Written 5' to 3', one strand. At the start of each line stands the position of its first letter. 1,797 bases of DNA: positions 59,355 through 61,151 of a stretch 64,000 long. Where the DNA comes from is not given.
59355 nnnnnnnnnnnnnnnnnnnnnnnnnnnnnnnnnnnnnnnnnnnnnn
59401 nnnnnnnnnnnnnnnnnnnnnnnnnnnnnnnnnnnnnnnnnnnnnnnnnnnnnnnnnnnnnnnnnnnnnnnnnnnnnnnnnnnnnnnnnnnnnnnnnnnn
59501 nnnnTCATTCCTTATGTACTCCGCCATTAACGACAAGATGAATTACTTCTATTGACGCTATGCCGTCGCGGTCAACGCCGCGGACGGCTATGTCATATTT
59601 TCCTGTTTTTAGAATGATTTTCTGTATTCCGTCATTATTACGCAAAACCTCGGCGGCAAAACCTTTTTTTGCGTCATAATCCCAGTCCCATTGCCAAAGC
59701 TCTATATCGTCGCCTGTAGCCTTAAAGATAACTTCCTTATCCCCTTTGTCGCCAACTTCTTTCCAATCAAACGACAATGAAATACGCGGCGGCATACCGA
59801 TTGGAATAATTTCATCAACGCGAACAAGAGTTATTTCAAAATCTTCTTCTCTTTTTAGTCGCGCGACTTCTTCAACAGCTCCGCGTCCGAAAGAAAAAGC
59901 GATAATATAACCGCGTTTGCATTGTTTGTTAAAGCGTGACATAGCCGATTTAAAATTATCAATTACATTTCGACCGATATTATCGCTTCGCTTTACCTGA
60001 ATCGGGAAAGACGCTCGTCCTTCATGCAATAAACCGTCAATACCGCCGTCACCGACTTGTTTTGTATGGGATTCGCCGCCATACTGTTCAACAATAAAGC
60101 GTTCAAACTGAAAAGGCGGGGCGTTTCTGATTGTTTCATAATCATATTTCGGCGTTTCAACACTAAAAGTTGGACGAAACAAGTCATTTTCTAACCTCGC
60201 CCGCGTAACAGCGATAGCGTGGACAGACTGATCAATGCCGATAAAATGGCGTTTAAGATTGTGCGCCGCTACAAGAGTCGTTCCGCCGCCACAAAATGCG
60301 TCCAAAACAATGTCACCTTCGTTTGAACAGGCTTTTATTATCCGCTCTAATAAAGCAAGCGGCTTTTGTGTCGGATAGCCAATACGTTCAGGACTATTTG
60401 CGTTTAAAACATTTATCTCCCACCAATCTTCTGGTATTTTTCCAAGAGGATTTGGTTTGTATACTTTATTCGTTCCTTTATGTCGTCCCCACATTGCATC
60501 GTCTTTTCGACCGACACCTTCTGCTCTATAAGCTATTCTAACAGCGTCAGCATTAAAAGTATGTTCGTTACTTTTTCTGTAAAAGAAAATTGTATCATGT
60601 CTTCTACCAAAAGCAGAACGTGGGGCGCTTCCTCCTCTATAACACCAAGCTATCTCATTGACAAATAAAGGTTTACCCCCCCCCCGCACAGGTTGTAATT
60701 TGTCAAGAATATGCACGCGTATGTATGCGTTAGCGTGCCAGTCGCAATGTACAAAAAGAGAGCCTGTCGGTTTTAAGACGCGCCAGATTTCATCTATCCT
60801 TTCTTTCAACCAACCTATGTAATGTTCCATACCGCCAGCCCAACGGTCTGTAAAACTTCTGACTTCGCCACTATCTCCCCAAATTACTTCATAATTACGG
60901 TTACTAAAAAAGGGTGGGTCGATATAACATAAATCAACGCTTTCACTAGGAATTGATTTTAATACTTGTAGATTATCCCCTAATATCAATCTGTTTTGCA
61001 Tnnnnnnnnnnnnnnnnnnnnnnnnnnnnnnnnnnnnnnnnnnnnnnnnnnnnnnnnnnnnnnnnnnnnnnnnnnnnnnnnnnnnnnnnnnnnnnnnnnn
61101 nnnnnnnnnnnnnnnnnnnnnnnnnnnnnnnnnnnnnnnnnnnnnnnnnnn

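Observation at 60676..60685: In-frame G10 homopolymer inside the methyltransferase gene: candidate phase-variable (phasevarion-type) switch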

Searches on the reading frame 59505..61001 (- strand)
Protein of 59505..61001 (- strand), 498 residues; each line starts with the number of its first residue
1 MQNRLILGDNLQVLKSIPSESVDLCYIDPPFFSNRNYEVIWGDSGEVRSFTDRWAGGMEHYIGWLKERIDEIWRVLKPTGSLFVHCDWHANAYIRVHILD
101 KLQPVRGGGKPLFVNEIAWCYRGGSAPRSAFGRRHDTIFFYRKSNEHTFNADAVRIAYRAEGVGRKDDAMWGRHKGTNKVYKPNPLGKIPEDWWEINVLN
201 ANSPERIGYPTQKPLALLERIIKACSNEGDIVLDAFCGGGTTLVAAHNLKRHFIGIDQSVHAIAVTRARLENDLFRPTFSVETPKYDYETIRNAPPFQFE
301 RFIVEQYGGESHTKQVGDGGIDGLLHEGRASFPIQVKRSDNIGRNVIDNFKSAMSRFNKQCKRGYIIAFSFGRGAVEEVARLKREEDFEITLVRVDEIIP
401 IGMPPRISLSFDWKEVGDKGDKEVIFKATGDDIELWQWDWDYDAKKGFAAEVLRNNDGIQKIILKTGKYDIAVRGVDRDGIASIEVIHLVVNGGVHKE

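Call 6: search_protein_families(library=pfam, proteins=[window:59505-61001:-], max_evalue=0.01)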
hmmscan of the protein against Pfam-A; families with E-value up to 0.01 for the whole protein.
window:59505-61001:- (498 aa): 5 families
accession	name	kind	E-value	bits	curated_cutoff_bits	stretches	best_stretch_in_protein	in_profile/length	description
PF01555.25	N6_N4_Mtase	-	6.1e-48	164.1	26.7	1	22-263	1-216/221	DNA methylase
PF04471.18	Mrr_cat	-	2.1e-09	38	21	1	292-399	2-112/115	Restriction endonuclease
PF13847.12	Methyltransf_31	-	8.1e-06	26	27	1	227-275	2-53/145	Methyltransferase domain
PF13649.12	Methyltransf_25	-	9e-05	23.5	27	1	232-280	1-51/97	Methyltransferase domain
PF08241.18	Methyltransf_11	-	0.0021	19.1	21.2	0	233-275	1-43/95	Methyltransferase domain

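Call 7: search_protein_families(library=ncbifam, proteins=[window:59505-61001:-], max_evalue=0.01)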
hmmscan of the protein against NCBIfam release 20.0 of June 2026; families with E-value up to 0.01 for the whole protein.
window:59505-61001:- (498 aa): 8 families
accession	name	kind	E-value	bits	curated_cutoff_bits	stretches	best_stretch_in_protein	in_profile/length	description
NF008572.0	PRK11524.1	equivalog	3e-36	125.1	292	1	3-271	15-257/294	adenine-specific DNA-methyltransferase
NF050803.1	DnaMtaseCcrMCaul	equivalog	9.7e-28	97.1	830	2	208-273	185-250/350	adenine-specific DNA-methyltransferase CcrM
NF010253.0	PRK13699.1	subfamily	2.2e-14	53.7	244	2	208-259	143-194/226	DNA methyltransferase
NF045667.1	MTase_DVU1556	equivalog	2.2e-05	24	155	1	215-272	8-67/213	DVU_1556 family methyltransferase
NF043040.1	corrin_prot_MT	hypoth_equivalog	0.00013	21.4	180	1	217-275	30-88/216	corrinoid protein-associated methyltransferase CpaM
NF040539.1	AST_met_ArsM_2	exception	0.00014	21.8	240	0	219-269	46-100/262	putative arsinothricin biosynthesis methyltransferase ArsM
NF001244.0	PRK00216.1-5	equivalog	0.0068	15.7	216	0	226-274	46-97/236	bifunctional demethylmenaquinone methyltransferase/2-methoxy-6-polyprenyl-1,4-benzoquinol methylase UbiE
TIGR01177.1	TIGR01177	hypoth_equivalog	0.0095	15.3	316.55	0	227-271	181-225/330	TIGR01177 family methyltransferase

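Call 8: find_homologous_proteins(query=window:59505-61001:-, max_evalue=1e-20)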
Query window:59505-61001:- (498 aa): 7970 proteins with E <= 1e-20 among 8000 candidates; the best 120 are listed.
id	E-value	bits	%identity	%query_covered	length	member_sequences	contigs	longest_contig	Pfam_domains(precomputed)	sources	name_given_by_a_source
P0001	0.0e+0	1170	100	100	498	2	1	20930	PF13847.13,PF04471.19,PF01555.25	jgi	-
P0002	1.3e-267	907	78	99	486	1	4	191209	PF13847.13,PF04471.19,PF01555.25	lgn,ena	-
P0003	1.1e-227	775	68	100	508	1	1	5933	PF13847.13,PF04471.19,PF01555.25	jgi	jgi:site-specific DNA-methyltransferase (adenine-specific)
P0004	2.9e-207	708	80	79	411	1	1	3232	PF13847.13,PF04471.19,PF01555.25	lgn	-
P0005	6.7e-199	680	63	100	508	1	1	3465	PF13847.13,PF02086.22,PF04471.19,PF01555.25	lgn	-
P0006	1.3e-198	679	62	100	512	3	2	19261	PF13847.13,PF04471.19,PF01555.25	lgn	-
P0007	5.5e-196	670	60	99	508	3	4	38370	PF01555.25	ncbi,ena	-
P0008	2.4e-195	668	59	100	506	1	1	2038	PF01555.25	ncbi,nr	ncbi:hypothetical protein FACS1894190_17350 [Spirochaetia bacterium]|nr:hypothetical protein FACS189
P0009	2.4e-194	665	59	99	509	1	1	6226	PF01555.25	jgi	jgi:DNA modification methylase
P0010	4.5e-193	661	59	99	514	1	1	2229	PF01555.25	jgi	jgi:DNA modification methylase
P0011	1.8e-191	656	60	100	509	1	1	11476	PF01555.25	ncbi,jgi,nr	ncbi:MAG: hypothetical protein LBB79_07385 [Prevotellaceae bacterium]|jgi:DNA modification methylase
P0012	3.2e-191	655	60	99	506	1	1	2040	PF01555.25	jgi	jgi:DNA modification methylase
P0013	1.5e-190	652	59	99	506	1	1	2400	PF01555.25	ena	-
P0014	2.4e-190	652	62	69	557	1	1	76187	PF13847.13,PF04471.19,PF01555.25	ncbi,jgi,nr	ncbi:MAG: restriction endonuclease [Endomicrobium sp.]|jgi:DNA modification methylase|nr:restriction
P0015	2.1e-189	649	58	99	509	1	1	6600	PF01555.25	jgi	jgi:DNA modification methylase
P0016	3.4e-189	648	58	100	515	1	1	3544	PF13847.13,PF04471.19,PF01555.25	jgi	jgi:DNA modification methylase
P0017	1.7e-185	636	59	100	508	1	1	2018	PF13847.13,PF04471.19,PF01555.25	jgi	jgi:DNA modification methylase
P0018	2.0e-185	636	57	100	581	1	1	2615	PF13847.13,PF04471.19,PF01555.25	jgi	jgi:DNA modification methylase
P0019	5.6e-184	631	57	100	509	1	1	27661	PF01555.25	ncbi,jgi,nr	ncbi:MAG: hypothetical protein LBL94_09845 [Prevotellaceae bacterium]|jgi:DNA modification methylase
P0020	6.6e-182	624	56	100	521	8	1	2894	PF01555.25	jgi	jgi:DNA modification methylase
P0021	3.0e-181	622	56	100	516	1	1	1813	PF01555.25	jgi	jgi:DNA modification methylase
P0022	2.0e-180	619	57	99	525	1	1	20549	PF01555.25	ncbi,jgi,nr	ncbi:MAG: hypothetical protein LBG27_05380 [Spirochaetaceae bacterium]|jgi:DNA modification methylas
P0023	2.3e-180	619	56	99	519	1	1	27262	PF01555.25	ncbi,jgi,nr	ncbi:MAG: hypothetical protein LBL06_02440 [Treponema sp.]|jgi:DNA modification methylase|nr:hypothe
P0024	1.3e-179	616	55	100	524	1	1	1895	PF01555.25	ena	-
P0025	6.5e-178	611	54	99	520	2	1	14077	PF01555.25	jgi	jgi:DNA modification methylase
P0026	2.5e-173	596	60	87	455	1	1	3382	PF01555.25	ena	-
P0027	7.1e-173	594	56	99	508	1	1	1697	PF04471.19,PF01555.25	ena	-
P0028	1.1e-172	594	54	100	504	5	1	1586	PF13847.13,PF04471.19,PF01555.25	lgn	-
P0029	1.8e-172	593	55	99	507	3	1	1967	PF04471.19,PF01555.25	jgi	-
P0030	1.8e-172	593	46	100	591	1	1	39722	PF13847.13,PF04471.19,PF01555.25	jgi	jgi:DNA modification methylase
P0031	5.4e-172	591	55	99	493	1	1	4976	PF13847.13,PF01555.25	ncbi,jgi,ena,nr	ncbi:MAG: hypothetical protein FWE67_13120 [Planctomycetaceae bacterium]|nr:hypothetical protein [Pl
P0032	1.5e-171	590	55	99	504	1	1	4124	PF01555.25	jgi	jgi:DNA modification methylase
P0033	5.1e-170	585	56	100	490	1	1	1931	PF13847.13,PF04471.19,PF01555.25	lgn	-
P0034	8.9e-169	581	57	99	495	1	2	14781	PF13847.13,PF01555.25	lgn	-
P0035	4.5e-167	575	52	99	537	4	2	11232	PF01555.25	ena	-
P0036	1.4e-165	570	54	99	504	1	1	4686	PF13847.13,PF04471.19,PF01555.25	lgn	-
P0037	3.9e-165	569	54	100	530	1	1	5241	PF01555.25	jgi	jgi:DNA modification methylase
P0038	1.2e-164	567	54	99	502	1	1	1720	PF01555.25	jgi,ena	-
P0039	5.5e-164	565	53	100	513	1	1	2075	PF01555.25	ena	-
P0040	7.3e-164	564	54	100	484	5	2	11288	PF13847.13,PF04471.19,PF01555.25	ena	-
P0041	1.0e-163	564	54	100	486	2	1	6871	PF04471.19,PF01555.25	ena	-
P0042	1.8e-163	563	54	99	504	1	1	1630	PF01555.25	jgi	-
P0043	6.8e-163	561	53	99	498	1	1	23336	PF01555.25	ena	-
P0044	3.7e-162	559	54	100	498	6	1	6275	PF13847.13,PF04471.19,PF01555.25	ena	-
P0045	5.0e-161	555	53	100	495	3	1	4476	PF13847.13,PF04471.19,PF01555.25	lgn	-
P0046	7.4e-161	555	53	99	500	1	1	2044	PF01555.25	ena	-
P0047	2.6e-160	553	53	100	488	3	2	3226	PF13847.13,PF04471.19,PF01555.25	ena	-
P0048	5.0e-160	552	53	100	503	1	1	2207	PF01555.25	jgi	-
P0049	5.7e-160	552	53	100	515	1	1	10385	PF13847.13,PF13649.13,PF02086.22,PF04471.19,PF01555.25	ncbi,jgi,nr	ncbi:MAG: restriction endonuclease [Elusimicrobiota bacterium]|jgi:DNA modification methylase|nr:res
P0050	5.9e-160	552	53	100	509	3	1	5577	PF01555.25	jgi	jgi:DNA modification methylase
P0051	8.1e-160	551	52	100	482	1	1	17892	PF13847.13,PF13649.13,PF04471.19,PF01555.25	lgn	-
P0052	8.8e-160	551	52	99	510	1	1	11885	PF01555.25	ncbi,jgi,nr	ncbi:MAG: site-specific DNA-methyltransferase [Treponema sp.]|jgi:DNA modification methylase|nr:site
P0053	2.8e-159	549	52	99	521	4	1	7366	PF01555.25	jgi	-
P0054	6.0e-159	548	53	100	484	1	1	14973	PF13847.13,PF04471.19,PF01555.25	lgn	-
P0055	9.5e-159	548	52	100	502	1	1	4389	PF13847.13,PF04471.19,PF01555.25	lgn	-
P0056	1.0e-158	547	53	98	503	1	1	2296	PF01555.25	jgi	jgi:DNA modification methylase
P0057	1.7e-158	547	52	99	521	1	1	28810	PF01555.25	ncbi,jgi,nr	ncbi:MAG: site-specific DNA-methyltransferase [Treponema sp.]|jgi:DNA modification methylase|nr:site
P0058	2.8e-158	546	53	99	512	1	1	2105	PF01555.25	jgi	jgi:DNA modification methylase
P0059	3.6e-158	546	52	99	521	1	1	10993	PF01555.25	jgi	jgi:DNA modification methylase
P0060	4.1e-158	545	53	99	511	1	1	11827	PF01555.25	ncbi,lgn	-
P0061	6.1e-158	545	52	100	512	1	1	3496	PF01555.25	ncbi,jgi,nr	ncbi:MAG: hypothetical protein LBD59_08510 [Prevotellaceae bacterium]|jgi:DNA modification methylase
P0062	8.1e-158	545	53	100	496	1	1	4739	PF13847.13,PF13649.13,PF04471.19,PF01555.25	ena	-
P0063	4.4e-157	542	53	100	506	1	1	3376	PF01555.25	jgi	jgi:DNA modification methylase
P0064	5.0e-157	542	52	100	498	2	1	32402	PF13847.13,PF04471.19,PF01555.25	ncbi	-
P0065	7.9e-157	541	53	99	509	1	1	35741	PF01555.25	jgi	jgi:DNA modification methylase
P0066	1.3e-156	540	50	100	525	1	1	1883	PF01555.25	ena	-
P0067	1.4e-156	540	51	99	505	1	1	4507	PF01555.25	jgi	jgi:DNA modification methylase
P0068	1.7e-156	540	50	99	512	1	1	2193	PF02086.22,PF01555.25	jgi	-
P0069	1.7e-156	540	52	100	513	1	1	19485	PF01555.25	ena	-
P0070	2.0e-156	540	53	99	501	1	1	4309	PF01555.25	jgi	-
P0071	2.3e-156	540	52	99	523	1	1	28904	PF01555.25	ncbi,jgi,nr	ncbi:MAG: site-specific DNA-methyltransferase [Treponema sp.]|jgi:DNA modification methylase|nr:site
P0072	2.3e-156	540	53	99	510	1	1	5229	PF01555.25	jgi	jgi:DNA modification methylase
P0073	2.4e-156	540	53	99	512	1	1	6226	PF01555.25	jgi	jgi:DNA modification methylase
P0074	2.9e-156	539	49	99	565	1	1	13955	PF01555.25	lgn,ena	-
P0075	3.1e-156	539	52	99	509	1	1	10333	PF01555.25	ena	-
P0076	3.5e-156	539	53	100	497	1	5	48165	PF13847.13,PF04471.19,PF01555.25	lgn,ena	-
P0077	4.9e-156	539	52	100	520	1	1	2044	PF01555.25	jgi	jgi:DNA modification methylase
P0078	5.8e-156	538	52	99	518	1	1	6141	PF01555.25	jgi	-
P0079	6.8e-156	538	53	99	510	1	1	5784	PF01555.25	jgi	jgi:DNA modification methylase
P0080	9.2e-156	538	52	100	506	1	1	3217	PF01555.25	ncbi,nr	ncbi:MAG: hypothetical protein Ta2B_16490 [Termitinemataceae bacterium]|nr:MAG: hypothetical protein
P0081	1.1e-155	537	53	99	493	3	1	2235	PF01555.25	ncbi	-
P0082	1.6e-155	537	51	99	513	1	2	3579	PF01555.25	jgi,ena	-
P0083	1.8e-155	537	53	100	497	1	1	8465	PF13847.13,PF13649.13,PF04471.19,PF01555.25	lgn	-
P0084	2.0e-155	537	51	99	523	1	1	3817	PF01555.25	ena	-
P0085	2.3e-155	536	51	99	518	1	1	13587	PF01555.25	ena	-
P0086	2.4e-155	536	52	98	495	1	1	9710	PF01555.25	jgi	-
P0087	6.5e-155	535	50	100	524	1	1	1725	PF01555.25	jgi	jgi:DNA modification methylase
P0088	7.8e-155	535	51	99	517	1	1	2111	PF01555.25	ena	-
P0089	8.8e-155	534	52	99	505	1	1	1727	PF01555.25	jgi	-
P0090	1.1e-154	534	51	99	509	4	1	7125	PF01555.25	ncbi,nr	ncbi:DNA methyltransferase [Thiotrichales bacterium HSG1]|nr:DNA methyltransferase [Thiotrichales ba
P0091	1.6e-154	534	51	99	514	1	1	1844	PF01555.25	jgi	jgi:DNA modification methylase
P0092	1.6e-154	534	51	100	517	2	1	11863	PF01555.25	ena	-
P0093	2.1e-154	533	50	99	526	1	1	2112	PF01555.25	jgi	-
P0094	2.1e-154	533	53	100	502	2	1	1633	PF01555.25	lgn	-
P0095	2.1e-154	533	51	98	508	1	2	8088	PF01555.25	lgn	-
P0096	2.2e-154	533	51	99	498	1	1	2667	PF01555.25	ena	-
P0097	2.6e-154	533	52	99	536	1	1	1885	PF01555.25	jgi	jgi:site-specific DNA-methyltransferase (adenine-specific)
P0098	2.7e-154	533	52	99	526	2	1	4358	PF01555.25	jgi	jgi:DNA modification methylase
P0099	3.4e-154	533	51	99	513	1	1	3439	PF01555.25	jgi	jgi:DNA modification methylase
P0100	3.4e-154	533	50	99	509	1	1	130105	PF01555.25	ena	-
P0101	6.3e-154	532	51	100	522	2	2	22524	PF01555.25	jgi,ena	-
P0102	6.4e-154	532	48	100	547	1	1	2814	PF13847.13,PF13649.13,PF04471.19,PF08241.19,PF01555.25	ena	-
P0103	9.1e-154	531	52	99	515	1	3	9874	PF01555.25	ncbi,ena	-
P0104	9.2e-154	531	52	99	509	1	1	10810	PF01555.25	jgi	-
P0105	1.1e-153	531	52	100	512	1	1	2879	PF01555.25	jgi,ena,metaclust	metaclust:\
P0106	1.2e-153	531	50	100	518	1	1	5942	PF01555.25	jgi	jgi:DNA modification methylase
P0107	1.6e-153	530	51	100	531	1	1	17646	PF01555.25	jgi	jgi:DNA modification methylase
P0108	2.0e-153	530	51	100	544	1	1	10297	PF01555.25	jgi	jgi:DNA modification methylase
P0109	2.1e-153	530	51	99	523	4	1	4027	PF01555.25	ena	-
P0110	2.2e-153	530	51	99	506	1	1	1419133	PF01555.25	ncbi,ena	-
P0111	7.6e-153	528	51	100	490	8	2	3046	PF13847.13,PF04471.19,PF01555.25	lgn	-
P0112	7.6e-153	528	50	99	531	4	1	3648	PF01555.25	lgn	-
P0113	9.2e-153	528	51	99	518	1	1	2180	PF01555.25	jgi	-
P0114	1.6e-152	527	52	99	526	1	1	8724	PF01555.25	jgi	jgi:DNA modification methylase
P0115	1.8e-152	527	49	100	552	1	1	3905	PF13847.13,PF13649.13,PF04471.19,PF01555.25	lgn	-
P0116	2.2e-152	527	50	100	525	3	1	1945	PF01555.25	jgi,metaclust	metaclust:\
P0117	2.3e-152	526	52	100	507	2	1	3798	PF01555.25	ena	-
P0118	2.5e-152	526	51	100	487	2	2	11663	PF13847.13,PF04471.19,PF01555.25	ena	-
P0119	3.5e-152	526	51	99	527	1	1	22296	PF01555.25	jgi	jgi:DNA modification methylase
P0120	3.6e-152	526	51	99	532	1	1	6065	PF01555.25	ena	-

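Call 10: find_encoding_contigs(protein=P0004, flank=5000)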
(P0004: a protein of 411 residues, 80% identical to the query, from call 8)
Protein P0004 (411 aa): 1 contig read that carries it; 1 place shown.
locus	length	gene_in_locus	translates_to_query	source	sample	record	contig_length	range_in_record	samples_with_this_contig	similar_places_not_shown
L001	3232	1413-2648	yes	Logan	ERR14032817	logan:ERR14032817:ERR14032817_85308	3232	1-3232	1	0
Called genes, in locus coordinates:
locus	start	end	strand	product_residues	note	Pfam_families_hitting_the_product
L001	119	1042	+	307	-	PF12760:Zn_ribbon_IS1595, PF12762:DDE_Tnp_IS1595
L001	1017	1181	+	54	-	-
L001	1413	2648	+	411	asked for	PF01555:N6_N4_Mtase, PF13847:Methyltransf_31 (weak), PF04471:Mrr_cat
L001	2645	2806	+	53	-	-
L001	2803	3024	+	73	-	-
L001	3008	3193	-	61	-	-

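Call 11: find_encoding_contigs(protein=P0001, flank=10000)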
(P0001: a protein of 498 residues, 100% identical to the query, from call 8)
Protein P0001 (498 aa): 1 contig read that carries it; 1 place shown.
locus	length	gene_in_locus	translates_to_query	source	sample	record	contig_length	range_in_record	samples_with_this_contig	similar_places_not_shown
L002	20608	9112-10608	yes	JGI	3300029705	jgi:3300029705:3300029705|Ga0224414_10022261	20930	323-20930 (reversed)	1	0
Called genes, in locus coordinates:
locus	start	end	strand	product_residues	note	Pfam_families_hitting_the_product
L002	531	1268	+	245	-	-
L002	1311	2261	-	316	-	PF02606:LpxK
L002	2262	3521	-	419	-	PF04413:Glycos_transf_N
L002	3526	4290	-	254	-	PF04028:DUF374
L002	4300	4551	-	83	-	PF01052:FliMN_C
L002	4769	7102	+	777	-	PF02190:LON_substr_bdg, PF08298:AAA_PrkA (weak), PF00004:AAA, PF07728:AAA_5, PF22667:Lon_lid, PF05362:Lon_C, PF13541:ChlI (weak)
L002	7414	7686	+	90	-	PF00216:Bac_DNA_binding, PF18291:HU-HIG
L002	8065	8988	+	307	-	PF12760:Zn_ribbon_IS1595, PF12762:DDE_Tnp_IS1595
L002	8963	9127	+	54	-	-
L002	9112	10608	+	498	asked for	PF13847:Methyltransf_31 (faint), PF01555:N6_N4_Mtase, PF04471:Mrr_cat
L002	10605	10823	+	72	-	-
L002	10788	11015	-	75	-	-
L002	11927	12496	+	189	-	-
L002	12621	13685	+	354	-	PF13524:Glyco_trans_1_2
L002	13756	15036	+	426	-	PF13406:SLT_2, PF01471:PG_binding_1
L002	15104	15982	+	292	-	PF03330:DPBB_1, PF05036:SPOR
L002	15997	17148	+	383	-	PF00768:Peptidase_S11, PF13354:Beta-lactamase2, PF07943:PBP5_C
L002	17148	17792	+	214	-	PF13521:AAA_28 (weak), PF02223:Thymidylate_kin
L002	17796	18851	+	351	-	PF13177:DNA_pol3_delta2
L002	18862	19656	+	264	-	PF01026:TatD_DNase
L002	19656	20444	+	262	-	PF00753:Lactamase_B, PF23023:Anti-Pycsar_Apyc1, PF12706:Lactamase_B_2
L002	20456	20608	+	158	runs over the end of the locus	?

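Call 12: find_encoding_contigs(protein=P0002, flank=6000)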
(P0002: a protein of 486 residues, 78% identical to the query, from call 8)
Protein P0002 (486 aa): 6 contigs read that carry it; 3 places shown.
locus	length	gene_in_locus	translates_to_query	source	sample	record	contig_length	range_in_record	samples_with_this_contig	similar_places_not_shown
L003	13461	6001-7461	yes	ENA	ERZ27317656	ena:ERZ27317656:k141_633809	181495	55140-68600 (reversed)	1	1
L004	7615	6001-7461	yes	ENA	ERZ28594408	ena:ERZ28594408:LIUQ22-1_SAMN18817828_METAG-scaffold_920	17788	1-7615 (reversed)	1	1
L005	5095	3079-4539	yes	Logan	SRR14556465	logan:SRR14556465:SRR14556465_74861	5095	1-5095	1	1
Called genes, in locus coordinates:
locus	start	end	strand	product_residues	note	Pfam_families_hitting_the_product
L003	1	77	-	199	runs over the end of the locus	-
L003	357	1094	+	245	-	-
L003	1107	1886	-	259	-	-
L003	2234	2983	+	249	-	-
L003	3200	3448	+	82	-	-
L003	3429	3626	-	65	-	-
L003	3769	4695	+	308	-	PF12760:Zn_ribbon_IS1595, PF12762:DDE_Tnp_IS1595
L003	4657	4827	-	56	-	-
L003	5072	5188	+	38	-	-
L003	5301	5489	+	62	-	PF07927:HicA_toxin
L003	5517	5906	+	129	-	PF15919:HicB_lk_antitox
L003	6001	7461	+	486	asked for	PF01555:N6_N4_Mtase, PF13847:Methyltransf_31 (weak), PF04471:Mrr_cat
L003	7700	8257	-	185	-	PF02559:CarD_TRCF_RID, PF21095:CarD_C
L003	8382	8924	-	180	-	-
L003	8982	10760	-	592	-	PF11104:PilM_2 (faint), PF14450:FtsA, PF00834:Ribul_P_3_epim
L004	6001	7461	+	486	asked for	PF01555:N6_N4_Mtase, PF13847:Methyltransf_31 (weak), PF04471:Mrr_cat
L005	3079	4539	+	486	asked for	PF01555:N6_N4_Mtase, PF13847:Methyltransf_31 (weak), PF04471:Mrr_cat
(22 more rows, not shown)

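Call 16: find_related_loci(query=window:59505-61001:-, collection=metagenome_contigs, flank=3000)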
Query window:59505-61001:- (498 aa) in metagenome_contigs; peptide patterns used: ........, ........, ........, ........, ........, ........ (x = any residue, [..] = any of these).
185 stretches matched a pattern; 158 encode a relative of the query (tblastn E <= 1e-3); the best 80 are kept; 80 distinct loci.
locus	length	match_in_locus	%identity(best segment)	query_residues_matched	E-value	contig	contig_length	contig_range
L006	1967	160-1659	55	1-495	0e+0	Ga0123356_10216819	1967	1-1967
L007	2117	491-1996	51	3-498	8e-170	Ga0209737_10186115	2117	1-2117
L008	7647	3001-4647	48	3-498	2e-147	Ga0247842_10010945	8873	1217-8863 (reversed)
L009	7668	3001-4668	48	3-497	1e-143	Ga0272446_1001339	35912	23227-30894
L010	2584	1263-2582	51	3-405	5e-135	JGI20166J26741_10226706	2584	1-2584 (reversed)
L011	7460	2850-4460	43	3-481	1e-126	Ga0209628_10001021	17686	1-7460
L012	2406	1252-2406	50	3-359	5e-117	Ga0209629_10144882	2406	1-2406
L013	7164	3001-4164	46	3-401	6e-104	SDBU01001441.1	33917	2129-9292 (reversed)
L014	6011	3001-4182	47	1-399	2e-103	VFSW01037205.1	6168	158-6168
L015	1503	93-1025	50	1-284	6e-99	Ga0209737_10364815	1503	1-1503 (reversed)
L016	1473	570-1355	56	2-272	5e-97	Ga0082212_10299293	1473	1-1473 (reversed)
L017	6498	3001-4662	52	3-497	5e-87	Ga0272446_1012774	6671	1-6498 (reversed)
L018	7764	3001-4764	48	3-497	4e-81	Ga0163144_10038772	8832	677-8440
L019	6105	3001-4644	45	3-492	6e-75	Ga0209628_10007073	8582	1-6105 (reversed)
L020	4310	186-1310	39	1-326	9e-71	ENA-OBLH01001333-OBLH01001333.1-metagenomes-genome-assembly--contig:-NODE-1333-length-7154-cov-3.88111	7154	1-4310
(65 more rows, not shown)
